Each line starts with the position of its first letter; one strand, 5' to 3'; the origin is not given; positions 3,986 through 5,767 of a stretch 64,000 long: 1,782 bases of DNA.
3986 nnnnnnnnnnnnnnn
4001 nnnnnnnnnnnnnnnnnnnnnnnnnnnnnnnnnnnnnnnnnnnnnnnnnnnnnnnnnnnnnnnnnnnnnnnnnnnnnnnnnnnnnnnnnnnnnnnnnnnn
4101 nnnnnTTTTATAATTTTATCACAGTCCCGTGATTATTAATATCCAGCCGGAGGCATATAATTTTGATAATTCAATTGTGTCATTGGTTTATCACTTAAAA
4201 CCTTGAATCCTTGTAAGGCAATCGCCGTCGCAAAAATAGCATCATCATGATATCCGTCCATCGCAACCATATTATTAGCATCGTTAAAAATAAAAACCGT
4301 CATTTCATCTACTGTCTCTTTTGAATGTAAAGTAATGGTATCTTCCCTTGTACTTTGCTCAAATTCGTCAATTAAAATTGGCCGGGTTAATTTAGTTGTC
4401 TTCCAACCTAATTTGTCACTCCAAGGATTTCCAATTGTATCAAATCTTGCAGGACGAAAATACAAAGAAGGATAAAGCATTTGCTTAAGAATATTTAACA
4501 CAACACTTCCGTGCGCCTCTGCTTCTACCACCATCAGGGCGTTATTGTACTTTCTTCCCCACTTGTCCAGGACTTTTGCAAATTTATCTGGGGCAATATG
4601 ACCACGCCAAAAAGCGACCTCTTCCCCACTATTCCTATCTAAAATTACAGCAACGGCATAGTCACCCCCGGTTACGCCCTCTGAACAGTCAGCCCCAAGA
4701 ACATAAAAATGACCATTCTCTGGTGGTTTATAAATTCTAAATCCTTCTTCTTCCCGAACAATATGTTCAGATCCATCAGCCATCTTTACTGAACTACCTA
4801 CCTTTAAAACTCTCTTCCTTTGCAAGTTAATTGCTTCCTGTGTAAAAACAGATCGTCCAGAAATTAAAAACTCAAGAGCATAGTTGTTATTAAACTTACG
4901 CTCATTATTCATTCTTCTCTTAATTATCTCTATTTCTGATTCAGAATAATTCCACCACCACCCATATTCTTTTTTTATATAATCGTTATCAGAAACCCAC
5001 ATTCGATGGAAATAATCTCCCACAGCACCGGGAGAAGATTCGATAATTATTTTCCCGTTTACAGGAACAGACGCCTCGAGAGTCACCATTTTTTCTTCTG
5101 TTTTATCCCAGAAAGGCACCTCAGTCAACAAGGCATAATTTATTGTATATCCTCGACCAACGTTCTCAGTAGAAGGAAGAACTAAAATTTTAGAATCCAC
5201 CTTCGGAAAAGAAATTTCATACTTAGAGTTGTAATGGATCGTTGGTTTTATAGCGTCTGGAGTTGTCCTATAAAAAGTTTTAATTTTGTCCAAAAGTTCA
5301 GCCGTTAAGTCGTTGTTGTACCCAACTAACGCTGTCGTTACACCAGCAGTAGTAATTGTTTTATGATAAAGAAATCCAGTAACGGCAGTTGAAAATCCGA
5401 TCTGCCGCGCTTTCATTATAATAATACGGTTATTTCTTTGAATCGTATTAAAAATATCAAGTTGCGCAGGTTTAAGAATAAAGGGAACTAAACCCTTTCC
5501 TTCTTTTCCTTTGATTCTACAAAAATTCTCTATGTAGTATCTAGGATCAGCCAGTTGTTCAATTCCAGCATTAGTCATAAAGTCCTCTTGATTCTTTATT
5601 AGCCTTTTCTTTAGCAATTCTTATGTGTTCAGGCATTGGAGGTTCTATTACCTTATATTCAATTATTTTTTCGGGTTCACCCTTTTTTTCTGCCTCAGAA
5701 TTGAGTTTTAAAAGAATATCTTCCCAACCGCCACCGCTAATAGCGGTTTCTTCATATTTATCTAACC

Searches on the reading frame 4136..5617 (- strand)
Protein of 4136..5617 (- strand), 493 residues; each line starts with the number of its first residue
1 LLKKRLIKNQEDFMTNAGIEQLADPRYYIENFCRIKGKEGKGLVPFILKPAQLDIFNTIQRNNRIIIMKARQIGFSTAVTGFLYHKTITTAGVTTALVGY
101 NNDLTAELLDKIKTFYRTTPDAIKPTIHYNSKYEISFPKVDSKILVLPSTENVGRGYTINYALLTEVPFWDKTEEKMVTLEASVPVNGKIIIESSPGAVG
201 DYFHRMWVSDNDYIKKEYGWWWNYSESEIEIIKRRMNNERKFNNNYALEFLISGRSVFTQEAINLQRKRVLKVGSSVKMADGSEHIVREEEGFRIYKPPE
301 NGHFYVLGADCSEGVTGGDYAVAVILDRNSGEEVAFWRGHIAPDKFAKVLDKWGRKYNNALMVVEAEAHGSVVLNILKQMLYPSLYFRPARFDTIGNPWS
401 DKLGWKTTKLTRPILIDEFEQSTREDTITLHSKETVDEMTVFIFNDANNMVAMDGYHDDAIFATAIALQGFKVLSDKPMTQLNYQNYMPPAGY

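Call 29: search_protein_families(library=phrogs, proteins=[window:4136-5617:-], max_evalue=0.00001)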
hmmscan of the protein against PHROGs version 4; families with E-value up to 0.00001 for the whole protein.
window:4136-5617:- (493 aa): 7 families
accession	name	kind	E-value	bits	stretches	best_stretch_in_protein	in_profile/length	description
phrog_2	-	head and packaging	4.3e-30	106.1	1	27-471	256-592/807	terminase large subunit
phrog_38407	-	unknown function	1.8e-23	84.1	1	296-467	173-344/370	-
phrog_24361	-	head and packaging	4.1e-21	76.5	1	334-470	1-137/162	terminase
phrog_5989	-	head and packaging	1.2e-19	71.7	1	24-176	120-266/347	terminase large subunit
phrog_26724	-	unknown function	1.4e-12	48.6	1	17-141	5-128/192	-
phrog_36964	-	head and packaging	2.4e-10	40.1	1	88-338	447-705/890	terminase large subunit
phrog_38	-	head and packaging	2.2e-06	27.6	0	225-480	495-712/760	terminase large subunit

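Call 66: search_dna_similar(query=window:4136-5617:-, collection=phages, mode=protein, max_rows=15)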
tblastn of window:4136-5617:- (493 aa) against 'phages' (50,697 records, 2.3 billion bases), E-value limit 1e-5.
Records with a match: 2236; places in all: 2236; records where one place covers at least 80% of the query: 1801.
Best place of each record, by identity: <60% 2236.
By first word of the organism name: Escherichia 705; Vibrio 220; Klebsiella 217; Salmonella 192; Synechococcus 106; Shigella 88; Stx2a-converting 83; Acinetobacter 65; Aeromonas 56; Enterobacteria 53; and 58 more.
By host as written in the record: - 517; Escherichia coli 266; Klebsiella pneumoniae 60; Escherichia coli O157:H7 43; Salmonella enterica 29; Escherichia coli B 28; Escherichia coli str. K-12 substr. MG1655 23; Shigella sp. 21; and 544 more.
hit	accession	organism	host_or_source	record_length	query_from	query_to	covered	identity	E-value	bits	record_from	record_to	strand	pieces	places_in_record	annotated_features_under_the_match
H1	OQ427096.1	Xanthomonas phage X1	Xanthomonas campestris pv. campestris ...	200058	2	493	100%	27.8%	1e-28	126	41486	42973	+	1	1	terminase large subunit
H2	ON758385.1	Xanthomonas phage BUDD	Xanthomonas sp.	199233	24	493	95%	28.1%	1e-30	132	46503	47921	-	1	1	terminase large subunit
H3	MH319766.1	Marine virus AG-345-P14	single cell amplified by WGA-X; seawater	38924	24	493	95%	26.6%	3e-25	115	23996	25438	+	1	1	record has no annotation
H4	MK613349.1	Roseobacter phage CRP-7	Rhodobacteraceae bacterium FZCC0042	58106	2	481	97%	25.2%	5e-30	130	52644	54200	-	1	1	terminase large subunit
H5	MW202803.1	Caudoviricetes sp.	Manatee Spring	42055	40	472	88%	27.9%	4e-36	149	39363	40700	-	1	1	terminase large subunit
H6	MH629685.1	Synechococcus virus S-PRM1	Synechococcus sp. WH 7803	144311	24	493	95%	25.6%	3e-24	112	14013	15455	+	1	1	terminase DNA packaging enzyme large subunit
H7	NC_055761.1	Synechococcus virus S-PRM1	Synechococcus sp. WH 7803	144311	24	493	95%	25.6%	3e-24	112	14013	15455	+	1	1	terminase large subunit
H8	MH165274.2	Acinetobacter phage AM101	Acinetobacter baumannii LUH 3712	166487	2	466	94%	25.8%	8e-23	108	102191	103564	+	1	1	terminase large subunit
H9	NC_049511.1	Acinetobacter phage AM101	Acinetobacter baumannii LUH 3712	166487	2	466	94%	25.8%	8e-23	108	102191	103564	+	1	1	terminase large subunit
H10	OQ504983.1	Synechococcus phage S-8S55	Parasynechococcus marenigrum WH 8102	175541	24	493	95%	25.4%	9e-25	114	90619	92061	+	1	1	terminase large subunit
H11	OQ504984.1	Synechococcus phage S-8S56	Parasynechococcus marenigrum WH 8102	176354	24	493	95%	25.4%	1e-24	114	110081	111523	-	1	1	terminase large subunit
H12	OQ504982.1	Synechococcus phage S-8S53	Parasynechococcus marenigrum WH 8102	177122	24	493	95%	25.4%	1e-24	114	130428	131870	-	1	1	terminase large subunit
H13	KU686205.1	Synechococcus phage S-CAM9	Synechococcus sp.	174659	24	493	95%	25.4%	2e-23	110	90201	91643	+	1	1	terminase large subunit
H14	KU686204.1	Synechococcus phage S-CAM9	Synechococcus sp.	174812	24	493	95%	25.4%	2e-23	110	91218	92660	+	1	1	terminase large subunit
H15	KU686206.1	Synechococcus phage S-CAM9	Synechococcus sp.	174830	24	493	95%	25.4%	2e-23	110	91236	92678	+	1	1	terminase large subunit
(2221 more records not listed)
